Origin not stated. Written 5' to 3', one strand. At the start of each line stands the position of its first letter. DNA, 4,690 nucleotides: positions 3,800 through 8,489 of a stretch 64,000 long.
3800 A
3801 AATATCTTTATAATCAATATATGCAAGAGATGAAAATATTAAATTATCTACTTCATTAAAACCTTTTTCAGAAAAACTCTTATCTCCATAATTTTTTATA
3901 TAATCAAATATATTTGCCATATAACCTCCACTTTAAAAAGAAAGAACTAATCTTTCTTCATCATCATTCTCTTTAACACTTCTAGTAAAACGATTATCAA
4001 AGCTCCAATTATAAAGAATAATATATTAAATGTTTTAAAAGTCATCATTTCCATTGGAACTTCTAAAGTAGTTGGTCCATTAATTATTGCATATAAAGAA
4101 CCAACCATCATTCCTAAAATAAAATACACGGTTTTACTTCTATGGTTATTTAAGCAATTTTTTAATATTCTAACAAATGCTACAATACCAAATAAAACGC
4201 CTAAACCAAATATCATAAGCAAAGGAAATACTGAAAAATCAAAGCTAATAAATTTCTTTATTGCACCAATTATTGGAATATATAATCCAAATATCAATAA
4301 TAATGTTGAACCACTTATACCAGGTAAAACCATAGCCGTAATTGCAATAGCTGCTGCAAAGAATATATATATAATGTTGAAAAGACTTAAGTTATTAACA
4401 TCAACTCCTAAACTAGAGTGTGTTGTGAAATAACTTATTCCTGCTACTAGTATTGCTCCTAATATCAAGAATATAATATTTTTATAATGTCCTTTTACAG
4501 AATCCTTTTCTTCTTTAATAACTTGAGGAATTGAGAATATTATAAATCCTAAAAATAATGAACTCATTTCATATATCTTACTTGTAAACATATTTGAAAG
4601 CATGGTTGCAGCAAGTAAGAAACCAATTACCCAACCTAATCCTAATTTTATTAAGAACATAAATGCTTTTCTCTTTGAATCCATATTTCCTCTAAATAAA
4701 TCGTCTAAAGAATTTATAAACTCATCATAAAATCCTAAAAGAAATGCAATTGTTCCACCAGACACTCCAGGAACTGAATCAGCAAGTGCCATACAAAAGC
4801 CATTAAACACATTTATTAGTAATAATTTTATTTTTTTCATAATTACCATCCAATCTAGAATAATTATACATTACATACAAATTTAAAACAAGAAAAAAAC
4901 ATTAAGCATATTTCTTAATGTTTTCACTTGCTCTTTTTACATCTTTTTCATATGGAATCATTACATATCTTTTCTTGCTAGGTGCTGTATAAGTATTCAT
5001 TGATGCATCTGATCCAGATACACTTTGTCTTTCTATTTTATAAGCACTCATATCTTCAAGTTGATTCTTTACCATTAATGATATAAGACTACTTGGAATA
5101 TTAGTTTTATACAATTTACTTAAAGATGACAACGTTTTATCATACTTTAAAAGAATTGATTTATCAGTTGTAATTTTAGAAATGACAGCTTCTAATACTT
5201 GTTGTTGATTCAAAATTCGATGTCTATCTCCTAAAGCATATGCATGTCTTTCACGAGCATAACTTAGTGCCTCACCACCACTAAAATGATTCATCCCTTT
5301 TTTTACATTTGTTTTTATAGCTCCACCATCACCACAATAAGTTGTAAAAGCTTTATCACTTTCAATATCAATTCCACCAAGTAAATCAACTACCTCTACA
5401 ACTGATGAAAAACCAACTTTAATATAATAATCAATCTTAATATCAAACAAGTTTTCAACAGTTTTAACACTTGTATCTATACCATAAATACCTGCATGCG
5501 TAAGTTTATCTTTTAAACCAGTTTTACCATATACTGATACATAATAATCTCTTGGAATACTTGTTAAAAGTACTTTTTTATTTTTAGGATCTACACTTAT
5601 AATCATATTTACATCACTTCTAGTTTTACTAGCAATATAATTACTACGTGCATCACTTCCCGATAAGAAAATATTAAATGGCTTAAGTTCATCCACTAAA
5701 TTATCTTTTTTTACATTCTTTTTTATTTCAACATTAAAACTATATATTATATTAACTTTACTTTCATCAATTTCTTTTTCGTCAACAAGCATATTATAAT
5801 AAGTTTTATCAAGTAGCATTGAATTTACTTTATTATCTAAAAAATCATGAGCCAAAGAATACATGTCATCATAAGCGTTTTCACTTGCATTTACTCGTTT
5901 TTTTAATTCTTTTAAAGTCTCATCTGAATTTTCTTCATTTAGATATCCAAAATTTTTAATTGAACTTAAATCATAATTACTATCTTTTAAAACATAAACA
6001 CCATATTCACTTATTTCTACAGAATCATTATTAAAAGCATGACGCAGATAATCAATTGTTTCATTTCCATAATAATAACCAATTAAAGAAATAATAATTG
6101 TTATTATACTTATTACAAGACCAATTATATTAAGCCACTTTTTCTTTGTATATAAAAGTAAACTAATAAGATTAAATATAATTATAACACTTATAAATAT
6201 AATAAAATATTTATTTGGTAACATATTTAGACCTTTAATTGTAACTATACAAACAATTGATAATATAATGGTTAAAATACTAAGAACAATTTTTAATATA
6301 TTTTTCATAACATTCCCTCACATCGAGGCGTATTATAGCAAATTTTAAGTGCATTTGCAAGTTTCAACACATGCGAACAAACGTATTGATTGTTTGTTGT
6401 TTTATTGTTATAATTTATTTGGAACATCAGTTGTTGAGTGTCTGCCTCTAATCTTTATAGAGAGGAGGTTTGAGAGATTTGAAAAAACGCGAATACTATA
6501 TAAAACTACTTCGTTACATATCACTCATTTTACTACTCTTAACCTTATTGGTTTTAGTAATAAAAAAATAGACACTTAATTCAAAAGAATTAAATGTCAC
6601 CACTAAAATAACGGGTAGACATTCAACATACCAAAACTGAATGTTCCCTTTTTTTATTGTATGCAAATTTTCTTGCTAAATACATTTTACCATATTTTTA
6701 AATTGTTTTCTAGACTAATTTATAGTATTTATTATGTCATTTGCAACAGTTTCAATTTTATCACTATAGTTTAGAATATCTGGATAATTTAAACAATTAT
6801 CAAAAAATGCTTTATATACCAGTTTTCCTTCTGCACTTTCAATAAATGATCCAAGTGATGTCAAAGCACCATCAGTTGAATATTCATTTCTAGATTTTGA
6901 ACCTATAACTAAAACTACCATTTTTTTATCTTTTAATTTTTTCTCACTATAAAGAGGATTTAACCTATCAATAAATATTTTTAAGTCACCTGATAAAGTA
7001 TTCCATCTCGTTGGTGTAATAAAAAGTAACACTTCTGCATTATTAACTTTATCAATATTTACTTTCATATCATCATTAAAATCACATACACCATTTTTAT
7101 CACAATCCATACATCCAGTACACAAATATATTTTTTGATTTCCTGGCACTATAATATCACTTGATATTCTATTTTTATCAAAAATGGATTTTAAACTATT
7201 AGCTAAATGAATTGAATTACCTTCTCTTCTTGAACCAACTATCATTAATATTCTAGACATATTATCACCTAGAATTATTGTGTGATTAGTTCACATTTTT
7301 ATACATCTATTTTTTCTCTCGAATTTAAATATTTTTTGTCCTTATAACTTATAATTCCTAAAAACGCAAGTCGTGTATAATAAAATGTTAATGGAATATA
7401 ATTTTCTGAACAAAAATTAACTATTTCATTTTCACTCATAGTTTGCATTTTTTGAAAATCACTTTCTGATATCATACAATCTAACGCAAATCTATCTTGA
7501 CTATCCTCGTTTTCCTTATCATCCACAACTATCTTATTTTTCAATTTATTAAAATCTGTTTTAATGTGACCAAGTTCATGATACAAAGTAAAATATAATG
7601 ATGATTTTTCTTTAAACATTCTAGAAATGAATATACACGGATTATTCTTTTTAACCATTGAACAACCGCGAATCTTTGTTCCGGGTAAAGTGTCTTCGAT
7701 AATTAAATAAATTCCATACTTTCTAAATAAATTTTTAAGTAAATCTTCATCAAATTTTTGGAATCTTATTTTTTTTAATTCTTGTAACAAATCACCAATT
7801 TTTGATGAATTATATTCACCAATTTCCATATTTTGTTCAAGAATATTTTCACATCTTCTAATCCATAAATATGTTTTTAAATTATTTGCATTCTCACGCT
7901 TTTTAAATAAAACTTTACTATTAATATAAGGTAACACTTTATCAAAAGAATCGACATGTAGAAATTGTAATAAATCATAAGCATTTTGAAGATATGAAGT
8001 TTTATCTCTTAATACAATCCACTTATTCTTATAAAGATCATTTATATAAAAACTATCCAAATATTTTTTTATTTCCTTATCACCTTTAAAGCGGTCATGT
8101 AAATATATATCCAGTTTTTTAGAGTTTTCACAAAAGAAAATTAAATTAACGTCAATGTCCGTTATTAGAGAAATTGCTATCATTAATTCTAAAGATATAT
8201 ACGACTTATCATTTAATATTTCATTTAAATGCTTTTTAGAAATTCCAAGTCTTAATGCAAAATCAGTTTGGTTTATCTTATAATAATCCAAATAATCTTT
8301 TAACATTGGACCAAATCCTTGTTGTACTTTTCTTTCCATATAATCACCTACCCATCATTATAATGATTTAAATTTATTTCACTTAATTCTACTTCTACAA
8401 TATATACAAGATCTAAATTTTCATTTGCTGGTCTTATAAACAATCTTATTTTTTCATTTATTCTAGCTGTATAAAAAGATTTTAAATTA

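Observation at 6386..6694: Hidden module 1: small hydrophobic ORF plus convergent antisense RNA, a candidate type I toxin-antitoxin locus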

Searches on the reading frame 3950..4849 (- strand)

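Call 41: search_protein_families(library=pfam, proteins=[window:3950-4849:-], max_evalue=0.001)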
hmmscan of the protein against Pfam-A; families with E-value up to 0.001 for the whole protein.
window:3950-4849:- (300 aa): 1 family
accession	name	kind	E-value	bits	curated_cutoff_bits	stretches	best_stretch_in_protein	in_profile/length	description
PF04018.18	VCA0040-like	-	2.4e-58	198.1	26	1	20-267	1-240/246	Undecaprenyl phosphate translocase-like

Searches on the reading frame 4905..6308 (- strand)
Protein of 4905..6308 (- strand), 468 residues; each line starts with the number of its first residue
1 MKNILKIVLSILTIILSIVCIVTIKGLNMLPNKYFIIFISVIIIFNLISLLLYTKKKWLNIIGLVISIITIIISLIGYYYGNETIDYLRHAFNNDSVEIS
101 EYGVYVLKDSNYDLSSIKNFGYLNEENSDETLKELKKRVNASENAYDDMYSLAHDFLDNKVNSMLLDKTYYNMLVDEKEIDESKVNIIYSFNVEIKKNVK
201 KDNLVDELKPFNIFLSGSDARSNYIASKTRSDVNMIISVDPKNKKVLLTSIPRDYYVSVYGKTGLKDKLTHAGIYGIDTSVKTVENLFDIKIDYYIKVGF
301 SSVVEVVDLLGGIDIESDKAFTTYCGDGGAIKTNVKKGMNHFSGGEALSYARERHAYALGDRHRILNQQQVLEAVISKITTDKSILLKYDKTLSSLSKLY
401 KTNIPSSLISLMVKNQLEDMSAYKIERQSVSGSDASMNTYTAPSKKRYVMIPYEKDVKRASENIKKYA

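Call 41: search_protein_families(library=pfam, proteins=[window:4905-6308:-], max_evalue=0.001)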
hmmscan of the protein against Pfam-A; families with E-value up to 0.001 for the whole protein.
window:4905-6308:- (468 aa): 1 family
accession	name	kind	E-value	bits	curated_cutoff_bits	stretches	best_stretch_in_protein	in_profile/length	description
PF03816.19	LytR_cpsA_psr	-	1.8e-39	135.7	24.6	1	230-379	1-148/150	LytR_cpsA_psr family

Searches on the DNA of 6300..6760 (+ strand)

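Call 19: search_rna_families(source=window, start=6300, end=6760, threshold=evalue, max_evalue=10)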
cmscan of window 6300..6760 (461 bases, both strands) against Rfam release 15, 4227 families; matches with E-value up to 10: 2.
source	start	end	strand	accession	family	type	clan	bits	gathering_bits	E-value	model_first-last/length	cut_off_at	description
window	6592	6685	-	RF00421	SNORA32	Gene; snRNA; snoRNA; HACA-box;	-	15.7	60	9.4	1-121/121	no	Small nucleolar RNA SNORA32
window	6521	6572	-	RF02590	Spy1186876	Gene; sRNA;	-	12.9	208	2.2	82-135/243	no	S. pyogenes small RNA 1186876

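Call 90: search_dna_similar(query=window:6386-6712:+, collection=plasmids, mode=distant, max_evalue=0.01, max_rows=10)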
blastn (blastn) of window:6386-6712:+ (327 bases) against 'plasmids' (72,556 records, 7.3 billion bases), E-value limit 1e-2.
No match.

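Call 91: search_dna_similar(query=window:6386-6712:+, collection=phages, mode=distant, max_evalue=0.01, max_rows=10)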
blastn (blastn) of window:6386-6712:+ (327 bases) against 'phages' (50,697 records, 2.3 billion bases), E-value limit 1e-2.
No match.

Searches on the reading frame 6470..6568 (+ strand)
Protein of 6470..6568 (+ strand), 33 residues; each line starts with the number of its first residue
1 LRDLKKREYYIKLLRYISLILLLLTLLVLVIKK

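Call 21: search_protein_families(library=pfam, proteins=[window:6470-6568:+], max_evalue=10)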
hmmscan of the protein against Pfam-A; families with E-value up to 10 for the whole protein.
seq(33 aa): 0 families

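Call 22: search_protein_families(library=ncbifam, proteins=[window:6470-6568:+], max_evalue=10)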
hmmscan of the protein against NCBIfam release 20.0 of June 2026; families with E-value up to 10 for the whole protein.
seq(33 aa): 0 families

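Call 55: search_protein_representatives(protein=window:6479-6568:+)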
Query: 30 residues. Proteins with E-value up to 0.001 (for the whole library): 4; up to 1e-10: 0; up to 1e-30: 0. The best 4 are listed.
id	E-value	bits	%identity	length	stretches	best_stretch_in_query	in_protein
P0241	4.2e-05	37.7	73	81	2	1-30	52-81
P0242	1.2e-04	36.4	90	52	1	1-30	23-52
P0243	3.2e-04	35.1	90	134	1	1-30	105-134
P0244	3.7e-04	34.9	60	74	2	1-30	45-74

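Call 86: search_protein_families(library=padloc, proteins=[window:6479-6568:+], max_evalue=0.01)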
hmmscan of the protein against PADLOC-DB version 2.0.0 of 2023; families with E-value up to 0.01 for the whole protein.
seq(30 aa): 0 families

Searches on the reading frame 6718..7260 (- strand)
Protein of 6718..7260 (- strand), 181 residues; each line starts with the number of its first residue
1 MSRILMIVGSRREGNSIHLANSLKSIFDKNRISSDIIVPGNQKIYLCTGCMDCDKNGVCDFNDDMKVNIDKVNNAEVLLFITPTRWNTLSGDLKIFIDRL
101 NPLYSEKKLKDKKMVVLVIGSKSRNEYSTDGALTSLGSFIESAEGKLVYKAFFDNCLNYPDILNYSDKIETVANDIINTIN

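Call 28: find_homologous_proteins(query=window:6718-7260:-, max_evalue=1e-20)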
Query window:6718-7260:- (181 aa): 458 proteins with E <= 1e-20 among 515 candidates; the best 120 are listed.
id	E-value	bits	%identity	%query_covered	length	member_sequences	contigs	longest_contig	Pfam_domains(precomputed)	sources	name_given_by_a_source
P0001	2.9e-112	390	97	100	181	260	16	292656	PF02525.23,PF03358.21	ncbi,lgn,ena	-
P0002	6.8e-97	340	83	99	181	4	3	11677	PF02525.23,PF03358.21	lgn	-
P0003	5.6e-86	305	73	99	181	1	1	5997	PF02525.23,PF03358.21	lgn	-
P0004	6.9e-86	304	74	99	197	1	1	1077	PF02525.23,PF03358.21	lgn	-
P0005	9.6e-84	297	73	99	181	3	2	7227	PF02525.23,PF03358.21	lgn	-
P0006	1.6e-83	297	80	100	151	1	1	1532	PF02525.23,PF03358.21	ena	-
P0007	4.3e-83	295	73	97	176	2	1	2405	PF02525.23,PF03358.21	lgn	-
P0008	4.8e-83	295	73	99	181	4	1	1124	PF02525.23,PF03358.21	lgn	-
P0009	5.7e-83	295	72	99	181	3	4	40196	PF02525.23,PF03358.21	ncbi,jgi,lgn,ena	-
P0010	1.3e-82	294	72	99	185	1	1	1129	PF02525.23,PF03358.21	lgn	-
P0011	2.5e-82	293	72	100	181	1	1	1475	PF02525.23,PF03358.21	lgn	-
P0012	2.8e-81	289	71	99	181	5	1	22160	PF02525.23,PF03358.21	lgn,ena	-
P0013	3.1e-81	289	69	99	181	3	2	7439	PF02525.23,PF03358.21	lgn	-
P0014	6.3e-81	288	72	100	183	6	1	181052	PF02525.23,PF03358.21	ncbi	-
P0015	1.2e-80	287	72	100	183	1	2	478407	PF02525.23,PF03358.21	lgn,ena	-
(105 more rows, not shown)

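Call 29: find_encoding_contigs(protein=P0002, flank=10000, max_places=2)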
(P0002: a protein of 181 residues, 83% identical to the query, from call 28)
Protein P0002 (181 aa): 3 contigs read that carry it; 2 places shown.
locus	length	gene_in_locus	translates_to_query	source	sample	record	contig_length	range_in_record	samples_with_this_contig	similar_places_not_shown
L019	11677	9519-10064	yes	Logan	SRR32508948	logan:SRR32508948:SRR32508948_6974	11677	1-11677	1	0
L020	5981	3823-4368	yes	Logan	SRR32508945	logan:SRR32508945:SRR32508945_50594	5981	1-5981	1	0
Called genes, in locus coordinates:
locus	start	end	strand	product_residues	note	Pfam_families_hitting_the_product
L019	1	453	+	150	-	?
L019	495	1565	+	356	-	-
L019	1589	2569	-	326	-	PF13145:Rotamase_2, PF13616:Rotamase_3, PF00639:Rotamase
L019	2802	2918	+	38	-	-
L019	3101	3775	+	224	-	PF02397:Bac_transf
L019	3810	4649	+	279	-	PF00535:Glycos_transf_2, PF13641:Glyco_tranf_2_3 (faint)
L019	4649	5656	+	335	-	PF17101:Stealth_CR1, PF11380:Stealth_CR2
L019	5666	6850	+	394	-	PF04932:Wzy_C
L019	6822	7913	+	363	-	PF13439:Glyco_transf_4, PF13477:Glyco_trans_4_2 (weak), PF00534:Glycos_transf_1, PF13692:Glyco_trans_1_4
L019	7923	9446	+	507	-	PF01943:Polysacc_synt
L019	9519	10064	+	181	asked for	PF02525:Flavodoxin_2 (weak), PF03358:FMN_red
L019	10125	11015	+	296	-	-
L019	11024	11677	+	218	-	?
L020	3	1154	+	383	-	?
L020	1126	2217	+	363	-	PF13439:Glyco_transf_4, PF13477:Glyco_trans_4_2 (weak), PF00534:Glycos_transf_1, PF13692:Glyco_trans_1_4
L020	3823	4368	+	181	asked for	PF02525:Flavodoxin_2 (weak), PF03358:FMN_red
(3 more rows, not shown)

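Call 30: find_encoding_contigs(protein=P0014, flank=10000, max_places=2)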
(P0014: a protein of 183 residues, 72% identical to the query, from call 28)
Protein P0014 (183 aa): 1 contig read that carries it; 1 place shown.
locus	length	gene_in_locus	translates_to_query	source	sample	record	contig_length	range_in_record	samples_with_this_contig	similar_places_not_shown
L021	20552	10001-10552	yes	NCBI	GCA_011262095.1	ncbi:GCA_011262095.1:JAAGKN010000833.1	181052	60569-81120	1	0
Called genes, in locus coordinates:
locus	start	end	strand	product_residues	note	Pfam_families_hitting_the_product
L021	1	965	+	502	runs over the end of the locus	PF01943:Polysacc_synt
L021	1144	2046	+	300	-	-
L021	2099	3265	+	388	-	PF01210:NAD_Gly3P_dh_N (weak), PF03721:UDPG_MGDP_dh_N, PF00984:UDPG_MGDP_dh, PF03720:UDPG_MGDP_dh_C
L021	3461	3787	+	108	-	-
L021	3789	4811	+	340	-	-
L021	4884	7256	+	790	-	PF07693:KAP_NTPase, PF13401:AAA_22 (faint)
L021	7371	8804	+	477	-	PF03816:LytR_cpsA_psr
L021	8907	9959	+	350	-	PF08239:SH3_3 (faint), PF03734:YkuD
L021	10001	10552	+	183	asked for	PF02525:Flavodoxin_2, PF03358:FMN_red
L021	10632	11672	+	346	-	PF13439:Glyco_transf_4 (weak), PF00534:Glycos_transf_1, PF13692:Glyco_trans_1_4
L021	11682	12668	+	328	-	PF04892:VanZ-LLP1, PF08660:Alg14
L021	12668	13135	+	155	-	PF04101:Glyco_tran_28_C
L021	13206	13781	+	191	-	PF01553:Acyltransferase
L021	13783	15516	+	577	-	PF00501:AMP-binding, PF13193:AMP-binding_C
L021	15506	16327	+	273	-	PF01553:Acyltransferase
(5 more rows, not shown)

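Call 31: find_encoding_contigs(protein=P0015, flank=10000, max_places=2)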
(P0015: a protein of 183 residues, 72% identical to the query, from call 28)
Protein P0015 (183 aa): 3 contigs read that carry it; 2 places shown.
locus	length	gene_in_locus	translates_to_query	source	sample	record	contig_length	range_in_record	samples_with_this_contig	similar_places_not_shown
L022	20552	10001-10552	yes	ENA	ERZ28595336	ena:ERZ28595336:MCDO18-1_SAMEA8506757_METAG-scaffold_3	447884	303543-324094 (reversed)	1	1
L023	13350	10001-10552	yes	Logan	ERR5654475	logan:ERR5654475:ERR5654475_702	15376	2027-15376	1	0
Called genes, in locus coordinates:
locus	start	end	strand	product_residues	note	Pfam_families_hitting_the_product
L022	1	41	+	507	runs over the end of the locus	PF01943:Polysacc_synt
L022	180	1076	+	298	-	-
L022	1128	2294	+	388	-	PF01210:NAD_Gly3P_dh_N (weak), PF03721:UDPG_MGDP_dh_N, PF00984:UDPG_MGDP_dh, PF03720:UDPG_MGDP_dh_C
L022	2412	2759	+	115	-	-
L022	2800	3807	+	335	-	PF13274:SocA_Panacea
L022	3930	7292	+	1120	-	PF01855:POR_N, PF17147:PFOR_II, PF01558:POR, PF10371:EKR (weak), PF00037:Fer4 (weak), PF12797:Fer4_2 (faint), PF12838:Fer4_7, PF02775:TPP_enzyme_C (weak), +6 more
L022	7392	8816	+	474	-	PF03816:LytR_cpsA_psr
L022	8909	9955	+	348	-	PF03734:YkuD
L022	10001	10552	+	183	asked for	PF02525:Flavodoxin_2, PF03358:FMN_red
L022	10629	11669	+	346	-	PF00534:Glycos_transf_1, PF13692:Glyco_trans_1_4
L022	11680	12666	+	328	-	PF04892:VanZ-LLP1, PF08660:Alg14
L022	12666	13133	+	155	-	PF04101:Glyco_tran_28_C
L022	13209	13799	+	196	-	PF01553:Acyltransferase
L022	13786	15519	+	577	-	PF00501:AMP-binding, PF13193:AMP-binding_C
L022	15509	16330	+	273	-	PF01553:Acyltransferase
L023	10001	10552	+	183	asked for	PF02525:Flavodoxin_2, PF03358:FMN_red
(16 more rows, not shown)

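Call 41: search_protein_families(library=pfam, proteins=[window:6718-7260:-], max_evalue=0.001)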
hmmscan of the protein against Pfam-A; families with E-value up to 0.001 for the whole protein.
window:6718-7260:- (181 aa): 2 families
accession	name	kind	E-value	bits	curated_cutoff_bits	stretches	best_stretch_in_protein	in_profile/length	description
PF03358.20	FMN_red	-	3e-14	53.3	24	1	3-124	2-119/152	NADPH-dependent FMN reductase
PF02525.22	Flavodoxin_2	-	3.5e-06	27.3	27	1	3-131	2-145/198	Flavodoxin-like fold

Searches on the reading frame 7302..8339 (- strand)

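Call 41: search_protein_families(library=pfam, proteins=[window:7302-8339:-], max_evalue=0.001)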
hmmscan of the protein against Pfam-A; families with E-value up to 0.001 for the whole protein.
window:7302-8339:- (346 aa): 3 families
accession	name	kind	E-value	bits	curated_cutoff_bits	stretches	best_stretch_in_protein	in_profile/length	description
PF01381.28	HTH_3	-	5.2e-06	26.8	23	1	21-64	9-52/55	Helix-turn-helix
PF12844.13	HTH_19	-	0.00014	22.1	30.2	1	12-62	3-53/64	Helix-turn-helix domain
PF06114.19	Peptidase_M78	-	0.00076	19.7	22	0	208-299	4-96/123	IrrE N-terminal-like domain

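Call 86: search_protein_families(library=padloc, proteins=[window:7302-8339:-], max_evalue=0.01)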
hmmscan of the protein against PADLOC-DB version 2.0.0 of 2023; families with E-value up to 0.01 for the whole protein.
window:7302-8339:- (346 aa): 7 families
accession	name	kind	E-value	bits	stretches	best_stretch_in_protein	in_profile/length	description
PDLC03982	PD-Lambda-2_B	-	2e-20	71.4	1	21-309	72-358/402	-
PDLC02926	HTH_VI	-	8.2e-10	36.8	1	11-74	4-67/92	-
PDLC03947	RmrA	-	3e-07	27.6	1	201-339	162-302/383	-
PDLC04775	PDC-M69A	-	1.6e-05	23.4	1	9-71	8-70/113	-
PDLC03954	RmrA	-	4.9e-05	20.4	1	203-260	164-220/380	-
PDLC03948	RmrA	-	0.0006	16.8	1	206-293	165-254/397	-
PDLC04141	capP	-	0.0039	14.7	1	208-300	31-123/242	capP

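Call 87: search_protein_families(library=ncbifam, proteins=[window:7302-8339:-], max_evalue=0.1)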
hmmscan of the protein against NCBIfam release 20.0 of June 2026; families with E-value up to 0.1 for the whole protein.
window:7302-8339:- (346 aa): 3 families
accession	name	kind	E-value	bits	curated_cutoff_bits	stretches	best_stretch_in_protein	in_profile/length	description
TIGR02607.1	antidote_HigA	equivalog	1.5e-05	24.8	47.7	1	12-58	11-57/81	HigA family addiction module antitoxin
NF007238.0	PRK09672.1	equivalog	0.00047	19.4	274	1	247-296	164-211/309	phage exclusion protein Lit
TIGR03070.1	couple_hipB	subfamily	0.057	13.4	71.65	0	10-56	4-50/58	type II toxin-antitoxin system Y4mF family antitoxin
